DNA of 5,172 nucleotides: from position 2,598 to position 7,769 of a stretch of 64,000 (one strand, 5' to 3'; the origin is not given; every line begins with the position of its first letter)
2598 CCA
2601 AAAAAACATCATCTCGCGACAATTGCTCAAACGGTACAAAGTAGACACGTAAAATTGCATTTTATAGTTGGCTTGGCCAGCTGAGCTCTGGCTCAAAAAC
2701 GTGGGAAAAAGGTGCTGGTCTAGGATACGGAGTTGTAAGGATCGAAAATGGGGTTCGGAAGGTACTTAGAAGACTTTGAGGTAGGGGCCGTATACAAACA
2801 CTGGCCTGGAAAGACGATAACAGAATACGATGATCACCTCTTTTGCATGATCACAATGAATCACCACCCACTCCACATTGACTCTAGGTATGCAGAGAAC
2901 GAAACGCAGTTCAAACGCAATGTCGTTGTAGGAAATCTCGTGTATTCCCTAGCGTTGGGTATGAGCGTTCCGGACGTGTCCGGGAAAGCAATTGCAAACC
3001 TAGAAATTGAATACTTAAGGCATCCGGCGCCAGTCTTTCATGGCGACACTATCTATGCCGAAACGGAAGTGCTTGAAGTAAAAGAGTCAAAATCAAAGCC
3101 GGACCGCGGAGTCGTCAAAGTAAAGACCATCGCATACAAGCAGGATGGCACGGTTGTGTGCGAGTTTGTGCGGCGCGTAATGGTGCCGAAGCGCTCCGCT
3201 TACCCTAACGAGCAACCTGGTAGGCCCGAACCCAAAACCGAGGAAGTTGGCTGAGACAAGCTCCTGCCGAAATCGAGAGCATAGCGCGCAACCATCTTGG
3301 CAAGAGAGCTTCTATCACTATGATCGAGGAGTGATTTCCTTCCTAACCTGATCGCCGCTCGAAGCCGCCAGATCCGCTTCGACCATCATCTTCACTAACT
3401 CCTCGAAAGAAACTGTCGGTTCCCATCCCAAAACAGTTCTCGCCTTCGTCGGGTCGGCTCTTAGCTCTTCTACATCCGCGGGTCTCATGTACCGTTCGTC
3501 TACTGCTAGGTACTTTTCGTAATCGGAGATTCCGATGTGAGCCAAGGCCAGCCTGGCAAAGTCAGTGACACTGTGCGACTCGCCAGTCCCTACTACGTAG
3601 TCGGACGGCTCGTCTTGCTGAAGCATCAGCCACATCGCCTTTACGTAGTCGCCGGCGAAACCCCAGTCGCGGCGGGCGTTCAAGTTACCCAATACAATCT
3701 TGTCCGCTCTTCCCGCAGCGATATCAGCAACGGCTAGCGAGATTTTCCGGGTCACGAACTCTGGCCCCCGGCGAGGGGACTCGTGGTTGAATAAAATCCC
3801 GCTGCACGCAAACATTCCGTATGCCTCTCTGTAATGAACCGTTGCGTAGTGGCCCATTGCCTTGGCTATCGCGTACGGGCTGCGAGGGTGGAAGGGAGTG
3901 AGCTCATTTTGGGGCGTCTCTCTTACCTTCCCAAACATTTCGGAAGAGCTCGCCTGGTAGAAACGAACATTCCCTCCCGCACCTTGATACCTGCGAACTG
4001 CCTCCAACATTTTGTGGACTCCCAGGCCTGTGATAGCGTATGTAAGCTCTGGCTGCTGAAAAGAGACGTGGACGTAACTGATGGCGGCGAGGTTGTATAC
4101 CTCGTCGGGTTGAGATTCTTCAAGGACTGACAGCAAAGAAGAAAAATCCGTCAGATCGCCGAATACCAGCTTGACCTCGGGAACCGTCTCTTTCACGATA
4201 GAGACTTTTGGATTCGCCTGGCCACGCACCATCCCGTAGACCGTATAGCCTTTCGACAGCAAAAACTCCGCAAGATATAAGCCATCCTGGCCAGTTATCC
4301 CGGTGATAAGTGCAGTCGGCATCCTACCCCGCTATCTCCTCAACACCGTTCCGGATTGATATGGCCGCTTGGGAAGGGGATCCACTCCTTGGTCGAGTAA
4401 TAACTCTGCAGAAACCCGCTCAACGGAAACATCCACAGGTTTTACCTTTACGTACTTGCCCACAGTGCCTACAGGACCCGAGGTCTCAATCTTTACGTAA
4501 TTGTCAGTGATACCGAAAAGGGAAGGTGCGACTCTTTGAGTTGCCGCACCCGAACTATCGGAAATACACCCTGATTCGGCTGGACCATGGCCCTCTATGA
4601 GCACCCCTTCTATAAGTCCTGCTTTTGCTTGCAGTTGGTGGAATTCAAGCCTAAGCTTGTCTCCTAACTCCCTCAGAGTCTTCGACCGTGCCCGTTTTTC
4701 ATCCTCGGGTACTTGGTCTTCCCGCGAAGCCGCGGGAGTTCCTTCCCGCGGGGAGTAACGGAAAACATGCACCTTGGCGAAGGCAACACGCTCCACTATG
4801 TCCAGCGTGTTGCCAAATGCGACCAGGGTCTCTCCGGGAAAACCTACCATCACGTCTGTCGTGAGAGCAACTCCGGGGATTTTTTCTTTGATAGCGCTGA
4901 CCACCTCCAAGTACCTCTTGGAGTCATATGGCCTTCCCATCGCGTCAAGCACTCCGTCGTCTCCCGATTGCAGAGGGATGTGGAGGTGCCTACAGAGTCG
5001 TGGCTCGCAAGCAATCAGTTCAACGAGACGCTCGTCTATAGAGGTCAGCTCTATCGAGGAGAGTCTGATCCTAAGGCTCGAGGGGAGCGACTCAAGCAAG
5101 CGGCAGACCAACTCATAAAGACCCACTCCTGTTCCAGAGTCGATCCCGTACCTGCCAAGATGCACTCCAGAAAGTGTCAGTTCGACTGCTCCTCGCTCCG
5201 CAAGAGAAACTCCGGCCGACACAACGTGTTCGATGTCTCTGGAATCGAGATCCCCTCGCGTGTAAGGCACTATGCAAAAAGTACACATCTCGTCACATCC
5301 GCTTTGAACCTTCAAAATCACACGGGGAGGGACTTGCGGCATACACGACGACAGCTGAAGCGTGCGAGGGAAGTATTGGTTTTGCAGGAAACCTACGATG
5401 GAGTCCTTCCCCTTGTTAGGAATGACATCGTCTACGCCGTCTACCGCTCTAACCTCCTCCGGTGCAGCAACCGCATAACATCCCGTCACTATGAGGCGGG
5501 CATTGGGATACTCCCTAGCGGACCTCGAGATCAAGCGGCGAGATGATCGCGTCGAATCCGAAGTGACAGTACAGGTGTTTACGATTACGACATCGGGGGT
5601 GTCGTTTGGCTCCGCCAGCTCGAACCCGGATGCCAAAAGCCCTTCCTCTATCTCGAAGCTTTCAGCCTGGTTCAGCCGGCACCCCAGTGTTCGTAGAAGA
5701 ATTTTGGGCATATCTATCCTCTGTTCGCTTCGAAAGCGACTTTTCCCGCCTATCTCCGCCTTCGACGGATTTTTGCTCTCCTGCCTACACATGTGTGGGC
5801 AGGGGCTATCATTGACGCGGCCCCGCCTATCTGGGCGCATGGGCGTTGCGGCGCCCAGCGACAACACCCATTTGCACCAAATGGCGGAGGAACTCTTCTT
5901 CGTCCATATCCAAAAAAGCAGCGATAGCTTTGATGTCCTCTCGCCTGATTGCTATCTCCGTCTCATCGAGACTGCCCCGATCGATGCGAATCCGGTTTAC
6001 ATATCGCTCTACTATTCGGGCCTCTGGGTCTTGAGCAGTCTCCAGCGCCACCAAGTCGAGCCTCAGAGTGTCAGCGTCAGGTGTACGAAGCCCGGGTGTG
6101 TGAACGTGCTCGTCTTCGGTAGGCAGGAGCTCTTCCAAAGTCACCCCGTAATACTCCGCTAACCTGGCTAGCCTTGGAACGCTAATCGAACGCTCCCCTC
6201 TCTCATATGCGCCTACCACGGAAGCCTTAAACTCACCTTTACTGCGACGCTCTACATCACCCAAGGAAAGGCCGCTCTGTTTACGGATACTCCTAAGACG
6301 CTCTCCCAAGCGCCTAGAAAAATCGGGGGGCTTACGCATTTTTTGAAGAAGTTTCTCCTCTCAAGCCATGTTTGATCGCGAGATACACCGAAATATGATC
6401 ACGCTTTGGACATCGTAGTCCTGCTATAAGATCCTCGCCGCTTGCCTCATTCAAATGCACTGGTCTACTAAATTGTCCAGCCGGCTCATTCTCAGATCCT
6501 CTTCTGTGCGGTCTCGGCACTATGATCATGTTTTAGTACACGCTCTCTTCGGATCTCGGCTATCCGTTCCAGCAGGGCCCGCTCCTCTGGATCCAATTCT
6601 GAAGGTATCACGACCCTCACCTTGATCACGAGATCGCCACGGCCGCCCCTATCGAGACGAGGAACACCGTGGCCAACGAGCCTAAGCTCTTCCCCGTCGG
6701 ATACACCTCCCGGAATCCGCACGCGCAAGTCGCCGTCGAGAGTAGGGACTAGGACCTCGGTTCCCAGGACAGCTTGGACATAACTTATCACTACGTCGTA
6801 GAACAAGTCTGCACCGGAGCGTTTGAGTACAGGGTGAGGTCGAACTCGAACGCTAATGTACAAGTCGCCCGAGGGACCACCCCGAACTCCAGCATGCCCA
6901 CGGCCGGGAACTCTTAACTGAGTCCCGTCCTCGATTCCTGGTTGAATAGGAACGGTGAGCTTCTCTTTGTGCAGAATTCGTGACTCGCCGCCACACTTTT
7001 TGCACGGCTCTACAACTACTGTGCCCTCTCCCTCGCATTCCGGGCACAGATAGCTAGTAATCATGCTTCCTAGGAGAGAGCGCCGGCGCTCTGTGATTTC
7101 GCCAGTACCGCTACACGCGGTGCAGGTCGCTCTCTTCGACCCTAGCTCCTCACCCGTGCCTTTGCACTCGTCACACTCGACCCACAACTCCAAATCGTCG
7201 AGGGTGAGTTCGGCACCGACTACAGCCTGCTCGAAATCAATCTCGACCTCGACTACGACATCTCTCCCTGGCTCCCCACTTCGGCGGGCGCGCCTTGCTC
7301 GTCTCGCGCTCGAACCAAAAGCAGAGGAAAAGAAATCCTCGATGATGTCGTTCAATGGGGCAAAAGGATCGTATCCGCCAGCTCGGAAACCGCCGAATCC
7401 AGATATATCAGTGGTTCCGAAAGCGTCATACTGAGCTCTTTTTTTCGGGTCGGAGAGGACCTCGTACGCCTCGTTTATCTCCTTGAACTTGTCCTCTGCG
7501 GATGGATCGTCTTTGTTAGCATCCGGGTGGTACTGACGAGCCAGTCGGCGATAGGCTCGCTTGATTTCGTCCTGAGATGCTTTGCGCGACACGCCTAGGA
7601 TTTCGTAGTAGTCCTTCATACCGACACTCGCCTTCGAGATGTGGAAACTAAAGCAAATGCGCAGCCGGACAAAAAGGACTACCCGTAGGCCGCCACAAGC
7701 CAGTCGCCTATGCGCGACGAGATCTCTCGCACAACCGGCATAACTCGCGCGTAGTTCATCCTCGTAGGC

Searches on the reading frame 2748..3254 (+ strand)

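Call 61: search_protein_families(library=pfam, proteins=[window:2748-3254:+], max_evalue=0.0001)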
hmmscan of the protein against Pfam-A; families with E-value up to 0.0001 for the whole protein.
window:2748-3254:+ (168 aa): 2 families
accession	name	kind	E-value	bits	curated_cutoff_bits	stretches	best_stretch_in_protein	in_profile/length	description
PF19315.5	MC_hydratase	-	6e-18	65.5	26.5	1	4-152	21-170/353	Mesaconyl-CoA hydratase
PF01575.25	MaoC_dehydratas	-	6.5e-18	65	27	1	12-128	6-120/123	MaoC like domain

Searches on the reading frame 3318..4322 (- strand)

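Call 61: search_protein_families(library=pfam, proteins=[window:3318-4322:-], max_evalue=0.0001)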
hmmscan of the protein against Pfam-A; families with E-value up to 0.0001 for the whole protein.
window:3318-4322:- (334 aa): 3 families
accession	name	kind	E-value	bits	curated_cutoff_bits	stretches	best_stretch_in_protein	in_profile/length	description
PF16363.11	GDP_Man_Dehyd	-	2.6e-126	422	27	1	5-313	1-332/332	GDP-mannose 4,6 dehydratase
PF01370.27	Epimerase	-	8.5e-68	228.8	20.9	1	4-245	1-240/240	NAD dependent epimerase/dehydratase family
PF04321.23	RmlD_sub_bind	-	1.5e-08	34.6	27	1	5-176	4-151/287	RmlD substrate binding domain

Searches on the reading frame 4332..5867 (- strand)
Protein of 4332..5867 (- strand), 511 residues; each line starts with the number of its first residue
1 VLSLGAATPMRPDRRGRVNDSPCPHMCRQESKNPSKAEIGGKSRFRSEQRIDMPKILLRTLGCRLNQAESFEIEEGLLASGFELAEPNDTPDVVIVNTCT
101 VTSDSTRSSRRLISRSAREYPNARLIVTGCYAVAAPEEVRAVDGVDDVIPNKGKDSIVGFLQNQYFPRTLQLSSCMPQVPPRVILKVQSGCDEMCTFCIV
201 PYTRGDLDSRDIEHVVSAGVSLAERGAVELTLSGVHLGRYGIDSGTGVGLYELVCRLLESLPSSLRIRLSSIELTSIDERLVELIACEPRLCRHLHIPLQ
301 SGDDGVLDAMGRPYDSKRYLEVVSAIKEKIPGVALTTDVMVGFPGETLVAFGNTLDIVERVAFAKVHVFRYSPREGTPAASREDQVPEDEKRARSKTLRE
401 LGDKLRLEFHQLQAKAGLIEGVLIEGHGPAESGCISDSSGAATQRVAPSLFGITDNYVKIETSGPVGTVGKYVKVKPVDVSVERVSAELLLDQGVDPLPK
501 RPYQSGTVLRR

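Call 61: search_protein_families(library=pfam, proteins=[window:4332-5867:-], max_evalue=0.0001)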
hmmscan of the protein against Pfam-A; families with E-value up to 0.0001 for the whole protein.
window:4332-5867:- (511 aa): 2 families
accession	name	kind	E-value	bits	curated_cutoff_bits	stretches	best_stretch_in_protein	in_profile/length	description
PF00919.26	UPF0004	-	5.8e-20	71.6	27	1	55-148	1-95/98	Uncharacterized protein family UPF0004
PF04055.27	Radical_SAM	-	1.1e-18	68.4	29.5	1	186-356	2-164/166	Radical SAM superfamily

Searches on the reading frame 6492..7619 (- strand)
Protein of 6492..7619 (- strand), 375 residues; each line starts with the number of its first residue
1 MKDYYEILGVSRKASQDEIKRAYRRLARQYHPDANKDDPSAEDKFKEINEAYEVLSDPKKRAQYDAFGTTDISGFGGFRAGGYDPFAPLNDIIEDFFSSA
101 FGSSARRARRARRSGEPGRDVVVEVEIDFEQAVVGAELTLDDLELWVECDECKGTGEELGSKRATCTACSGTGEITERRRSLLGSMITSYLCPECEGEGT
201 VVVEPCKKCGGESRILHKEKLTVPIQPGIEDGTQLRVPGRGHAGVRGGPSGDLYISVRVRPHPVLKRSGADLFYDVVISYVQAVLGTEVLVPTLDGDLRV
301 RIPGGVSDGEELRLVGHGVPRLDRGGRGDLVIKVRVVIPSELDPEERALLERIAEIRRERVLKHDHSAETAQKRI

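Call 61: search_protein_families(library=pfam, proteins=[window:6492-7619:-], max_evalue=0.0001)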
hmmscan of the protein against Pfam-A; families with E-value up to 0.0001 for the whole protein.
window:6492-7619:- (375 aa): 3 families
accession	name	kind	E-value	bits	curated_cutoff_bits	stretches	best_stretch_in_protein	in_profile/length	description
PF01556.23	DnaJ_C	-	3.8e-44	150.8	26.6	1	217-339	30-152/152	DnaJ C terminal domain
PF00226.36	DnaJ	-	7.2e-31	106.5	27.8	1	3-65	1-63/63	DnaJ domain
PF00684.25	DnaJ_CXXCXGXG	-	3e-14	53.5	32.7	1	149-212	1-64/65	DnaJ central domain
